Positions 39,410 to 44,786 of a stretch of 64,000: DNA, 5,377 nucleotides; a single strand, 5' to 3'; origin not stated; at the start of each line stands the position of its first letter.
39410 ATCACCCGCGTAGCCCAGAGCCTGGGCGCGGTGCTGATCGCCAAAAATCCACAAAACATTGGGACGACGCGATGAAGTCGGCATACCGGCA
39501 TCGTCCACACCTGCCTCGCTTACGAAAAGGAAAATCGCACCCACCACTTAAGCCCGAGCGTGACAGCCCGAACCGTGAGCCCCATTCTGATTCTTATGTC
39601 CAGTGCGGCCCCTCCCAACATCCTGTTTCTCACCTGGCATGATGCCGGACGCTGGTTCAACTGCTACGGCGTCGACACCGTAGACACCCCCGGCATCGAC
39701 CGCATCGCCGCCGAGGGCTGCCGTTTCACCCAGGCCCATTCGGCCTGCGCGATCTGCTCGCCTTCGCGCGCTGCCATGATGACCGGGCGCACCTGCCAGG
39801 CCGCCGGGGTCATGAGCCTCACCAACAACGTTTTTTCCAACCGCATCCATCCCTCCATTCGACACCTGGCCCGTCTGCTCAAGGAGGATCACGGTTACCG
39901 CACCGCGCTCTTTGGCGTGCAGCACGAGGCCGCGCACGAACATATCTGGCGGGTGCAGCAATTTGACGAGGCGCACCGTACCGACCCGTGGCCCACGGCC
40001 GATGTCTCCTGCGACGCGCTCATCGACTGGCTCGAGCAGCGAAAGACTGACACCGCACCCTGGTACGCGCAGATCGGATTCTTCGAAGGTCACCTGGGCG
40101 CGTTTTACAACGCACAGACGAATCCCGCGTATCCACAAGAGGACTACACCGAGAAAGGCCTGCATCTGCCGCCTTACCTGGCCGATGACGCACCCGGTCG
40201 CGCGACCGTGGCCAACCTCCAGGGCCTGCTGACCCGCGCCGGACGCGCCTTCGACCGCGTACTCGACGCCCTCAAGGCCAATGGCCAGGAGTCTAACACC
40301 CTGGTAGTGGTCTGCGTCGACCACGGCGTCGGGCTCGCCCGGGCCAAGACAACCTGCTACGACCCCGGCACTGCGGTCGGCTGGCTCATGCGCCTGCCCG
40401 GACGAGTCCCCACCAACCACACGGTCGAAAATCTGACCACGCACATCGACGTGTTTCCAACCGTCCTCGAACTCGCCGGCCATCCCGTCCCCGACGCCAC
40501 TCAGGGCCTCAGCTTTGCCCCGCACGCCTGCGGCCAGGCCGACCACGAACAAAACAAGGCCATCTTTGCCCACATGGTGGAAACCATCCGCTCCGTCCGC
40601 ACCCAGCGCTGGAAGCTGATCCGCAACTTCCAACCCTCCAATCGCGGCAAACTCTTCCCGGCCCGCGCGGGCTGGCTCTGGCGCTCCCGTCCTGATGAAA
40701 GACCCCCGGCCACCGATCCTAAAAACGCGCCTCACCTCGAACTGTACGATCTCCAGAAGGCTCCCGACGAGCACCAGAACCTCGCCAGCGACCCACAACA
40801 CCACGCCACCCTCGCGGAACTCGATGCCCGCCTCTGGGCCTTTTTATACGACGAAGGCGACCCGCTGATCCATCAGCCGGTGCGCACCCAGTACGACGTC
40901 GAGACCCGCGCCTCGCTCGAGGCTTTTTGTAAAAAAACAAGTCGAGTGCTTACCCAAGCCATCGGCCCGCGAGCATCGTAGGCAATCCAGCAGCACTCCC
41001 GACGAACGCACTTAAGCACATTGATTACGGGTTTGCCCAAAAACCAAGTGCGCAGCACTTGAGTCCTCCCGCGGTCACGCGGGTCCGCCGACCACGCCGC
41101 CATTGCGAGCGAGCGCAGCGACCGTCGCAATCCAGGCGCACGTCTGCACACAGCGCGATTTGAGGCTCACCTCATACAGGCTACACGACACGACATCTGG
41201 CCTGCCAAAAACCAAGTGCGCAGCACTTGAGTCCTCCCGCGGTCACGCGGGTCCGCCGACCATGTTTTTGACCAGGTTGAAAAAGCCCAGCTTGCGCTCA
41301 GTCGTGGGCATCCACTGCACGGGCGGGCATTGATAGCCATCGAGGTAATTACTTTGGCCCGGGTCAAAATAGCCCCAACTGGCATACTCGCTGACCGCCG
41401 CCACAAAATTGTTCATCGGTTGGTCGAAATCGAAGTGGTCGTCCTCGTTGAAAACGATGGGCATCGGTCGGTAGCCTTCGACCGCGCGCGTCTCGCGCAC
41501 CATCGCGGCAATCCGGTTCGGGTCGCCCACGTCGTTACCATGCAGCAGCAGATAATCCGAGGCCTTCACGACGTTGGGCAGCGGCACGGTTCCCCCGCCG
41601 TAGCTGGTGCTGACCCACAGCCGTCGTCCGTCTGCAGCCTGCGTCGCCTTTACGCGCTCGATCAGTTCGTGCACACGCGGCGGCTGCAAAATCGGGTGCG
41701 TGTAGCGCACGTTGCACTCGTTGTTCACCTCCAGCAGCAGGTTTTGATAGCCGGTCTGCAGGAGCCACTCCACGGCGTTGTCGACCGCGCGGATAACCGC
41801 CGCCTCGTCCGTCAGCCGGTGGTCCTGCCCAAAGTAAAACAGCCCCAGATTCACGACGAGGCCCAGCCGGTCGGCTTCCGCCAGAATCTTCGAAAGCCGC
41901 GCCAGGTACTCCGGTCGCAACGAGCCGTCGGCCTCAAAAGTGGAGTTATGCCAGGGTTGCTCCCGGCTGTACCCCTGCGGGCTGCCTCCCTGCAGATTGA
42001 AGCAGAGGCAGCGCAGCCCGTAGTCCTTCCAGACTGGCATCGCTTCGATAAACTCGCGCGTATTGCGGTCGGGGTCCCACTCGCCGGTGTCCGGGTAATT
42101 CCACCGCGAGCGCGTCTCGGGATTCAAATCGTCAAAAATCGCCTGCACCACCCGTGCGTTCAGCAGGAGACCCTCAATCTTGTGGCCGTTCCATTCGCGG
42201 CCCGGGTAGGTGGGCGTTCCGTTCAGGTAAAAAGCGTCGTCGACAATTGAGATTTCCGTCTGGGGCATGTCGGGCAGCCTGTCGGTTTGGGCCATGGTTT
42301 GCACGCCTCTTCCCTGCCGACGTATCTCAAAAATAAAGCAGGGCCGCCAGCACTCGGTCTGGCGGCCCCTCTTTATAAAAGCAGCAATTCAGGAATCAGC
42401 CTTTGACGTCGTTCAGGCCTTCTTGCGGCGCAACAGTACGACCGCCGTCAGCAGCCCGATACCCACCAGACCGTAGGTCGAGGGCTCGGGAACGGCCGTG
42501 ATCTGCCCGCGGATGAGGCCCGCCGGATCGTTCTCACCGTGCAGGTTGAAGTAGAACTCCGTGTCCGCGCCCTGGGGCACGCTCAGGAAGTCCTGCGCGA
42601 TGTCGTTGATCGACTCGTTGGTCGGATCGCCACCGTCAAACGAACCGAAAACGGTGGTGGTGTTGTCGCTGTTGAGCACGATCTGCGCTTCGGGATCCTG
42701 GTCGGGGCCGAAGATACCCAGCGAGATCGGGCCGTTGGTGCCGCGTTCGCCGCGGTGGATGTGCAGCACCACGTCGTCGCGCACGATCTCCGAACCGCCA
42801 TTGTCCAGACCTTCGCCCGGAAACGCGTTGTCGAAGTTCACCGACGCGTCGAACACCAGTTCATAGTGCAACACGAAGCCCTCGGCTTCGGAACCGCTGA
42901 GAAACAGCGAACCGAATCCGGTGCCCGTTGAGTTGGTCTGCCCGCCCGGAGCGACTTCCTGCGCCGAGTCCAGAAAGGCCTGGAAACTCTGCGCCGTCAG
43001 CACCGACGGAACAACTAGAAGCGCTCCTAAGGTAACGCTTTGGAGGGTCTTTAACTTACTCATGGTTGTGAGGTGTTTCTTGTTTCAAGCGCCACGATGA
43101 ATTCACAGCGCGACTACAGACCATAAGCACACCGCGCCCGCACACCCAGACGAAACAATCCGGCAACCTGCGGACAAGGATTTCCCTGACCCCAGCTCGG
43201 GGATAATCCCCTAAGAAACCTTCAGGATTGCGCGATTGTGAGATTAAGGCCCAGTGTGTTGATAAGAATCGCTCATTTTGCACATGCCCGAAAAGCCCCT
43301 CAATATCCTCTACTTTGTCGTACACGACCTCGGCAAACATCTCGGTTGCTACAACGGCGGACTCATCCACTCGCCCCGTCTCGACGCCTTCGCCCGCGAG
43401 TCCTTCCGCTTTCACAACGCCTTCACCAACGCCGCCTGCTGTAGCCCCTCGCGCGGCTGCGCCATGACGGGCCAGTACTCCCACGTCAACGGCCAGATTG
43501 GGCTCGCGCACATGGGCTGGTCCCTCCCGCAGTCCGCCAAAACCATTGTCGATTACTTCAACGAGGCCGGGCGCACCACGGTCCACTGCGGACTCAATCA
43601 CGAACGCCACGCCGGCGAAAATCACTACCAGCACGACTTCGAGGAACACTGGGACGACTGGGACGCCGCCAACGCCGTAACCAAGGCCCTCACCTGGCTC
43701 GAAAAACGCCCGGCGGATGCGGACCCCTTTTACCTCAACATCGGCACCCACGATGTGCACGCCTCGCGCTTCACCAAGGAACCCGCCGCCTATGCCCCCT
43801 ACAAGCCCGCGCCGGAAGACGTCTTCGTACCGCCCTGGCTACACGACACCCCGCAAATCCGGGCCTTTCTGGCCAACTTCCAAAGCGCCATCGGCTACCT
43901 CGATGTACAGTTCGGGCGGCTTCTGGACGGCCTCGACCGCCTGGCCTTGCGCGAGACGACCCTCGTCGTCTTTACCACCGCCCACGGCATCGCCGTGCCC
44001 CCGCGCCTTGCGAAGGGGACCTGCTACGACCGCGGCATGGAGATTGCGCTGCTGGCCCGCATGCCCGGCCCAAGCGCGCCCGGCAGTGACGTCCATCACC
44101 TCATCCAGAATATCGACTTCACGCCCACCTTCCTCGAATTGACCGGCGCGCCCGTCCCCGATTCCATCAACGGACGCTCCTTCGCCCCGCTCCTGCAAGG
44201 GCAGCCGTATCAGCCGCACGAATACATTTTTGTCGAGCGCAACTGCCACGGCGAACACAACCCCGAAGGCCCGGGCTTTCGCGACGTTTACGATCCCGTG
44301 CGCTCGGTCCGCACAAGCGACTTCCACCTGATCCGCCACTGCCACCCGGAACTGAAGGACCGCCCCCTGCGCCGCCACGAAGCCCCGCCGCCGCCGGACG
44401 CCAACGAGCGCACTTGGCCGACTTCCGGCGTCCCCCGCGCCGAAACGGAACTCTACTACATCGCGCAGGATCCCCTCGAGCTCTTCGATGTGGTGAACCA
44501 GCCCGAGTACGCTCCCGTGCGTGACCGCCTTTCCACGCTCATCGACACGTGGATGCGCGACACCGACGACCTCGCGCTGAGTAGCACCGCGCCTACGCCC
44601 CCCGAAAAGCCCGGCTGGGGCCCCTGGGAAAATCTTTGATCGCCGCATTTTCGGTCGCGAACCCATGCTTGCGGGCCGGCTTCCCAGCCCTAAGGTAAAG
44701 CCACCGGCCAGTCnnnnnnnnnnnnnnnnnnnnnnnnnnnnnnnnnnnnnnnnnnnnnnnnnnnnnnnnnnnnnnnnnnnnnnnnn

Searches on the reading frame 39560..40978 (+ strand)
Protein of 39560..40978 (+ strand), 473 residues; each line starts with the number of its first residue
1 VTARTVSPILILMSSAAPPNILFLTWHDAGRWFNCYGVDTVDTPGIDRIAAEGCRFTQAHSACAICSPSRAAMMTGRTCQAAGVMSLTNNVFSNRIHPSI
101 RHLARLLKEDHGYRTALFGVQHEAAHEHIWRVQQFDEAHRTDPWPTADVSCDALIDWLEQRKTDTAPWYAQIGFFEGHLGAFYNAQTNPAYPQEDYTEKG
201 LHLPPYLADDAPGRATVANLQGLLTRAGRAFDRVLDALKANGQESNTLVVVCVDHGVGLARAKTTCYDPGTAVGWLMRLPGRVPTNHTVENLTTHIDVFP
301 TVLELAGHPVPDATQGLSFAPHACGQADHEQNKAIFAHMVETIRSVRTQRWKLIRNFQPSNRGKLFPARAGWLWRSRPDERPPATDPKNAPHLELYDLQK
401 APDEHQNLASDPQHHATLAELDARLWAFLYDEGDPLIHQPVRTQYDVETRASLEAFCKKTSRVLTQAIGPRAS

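Call 38: search_protein_families(library=pfam, proteins=[window:39560-40978:+], max_evalue=0.01)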
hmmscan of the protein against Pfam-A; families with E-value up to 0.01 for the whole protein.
window:39560-40978:+ (473 aa): 3 families
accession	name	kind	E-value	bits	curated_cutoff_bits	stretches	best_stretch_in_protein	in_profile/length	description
PF00884.28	Sulfatase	-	2.2e-32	113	25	1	19-307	1-300/301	Sulfatase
PF16347.10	SGSH_C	-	4.1e-18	66.4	29.3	1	263-366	8-119/154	N-sulphoglucosamine sulphohydrolase, C-terminal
PF01663.27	Phosphodiest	-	0.00016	21.8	23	1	42-258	19-222/342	Type I phosphodiesterase / nucleotide pyrophosphatase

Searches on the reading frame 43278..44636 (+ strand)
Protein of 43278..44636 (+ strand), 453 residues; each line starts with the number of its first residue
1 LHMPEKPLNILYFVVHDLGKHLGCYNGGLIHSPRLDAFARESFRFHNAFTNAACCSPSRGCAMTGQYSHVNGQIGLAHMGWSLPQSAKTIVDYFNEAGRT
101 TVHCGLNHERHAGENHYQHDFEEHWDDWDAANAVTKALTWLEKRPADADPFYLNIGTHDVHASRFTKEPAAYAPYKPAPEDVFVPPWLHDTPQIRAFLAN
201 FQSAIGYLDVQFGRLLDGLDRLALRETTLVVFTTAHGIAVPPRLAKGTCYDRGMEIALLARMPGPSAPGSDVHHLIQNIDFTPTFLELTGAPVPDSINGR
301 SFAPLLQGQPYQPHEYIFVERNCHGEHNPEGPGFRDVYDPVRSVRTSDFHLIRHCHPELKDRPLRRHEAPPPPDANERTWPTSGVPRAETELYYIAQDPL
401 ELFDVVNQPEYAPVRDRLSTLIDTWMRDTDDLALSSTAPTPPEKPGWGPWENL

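Call 12: search_protein_families(library=pfam, proteins=[window:43278-44636:+], max_evalue=0.001)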
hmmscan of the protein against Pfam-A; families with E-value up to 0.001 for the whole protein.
window:43278-44636:+ (453 aa): 2 families
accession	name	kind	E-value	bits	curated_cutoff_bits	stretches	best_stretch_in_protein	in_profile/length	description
PF00884.28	Sulfatase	-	1.1e-30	107.5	25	1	9-291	2-301/301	Sulfatase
PF16347.10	SGSH_C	-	1.1e-16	61.8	29.3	1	247-354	9-109/154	N-sulphoglucosamine sulphohydrolase, C-terminal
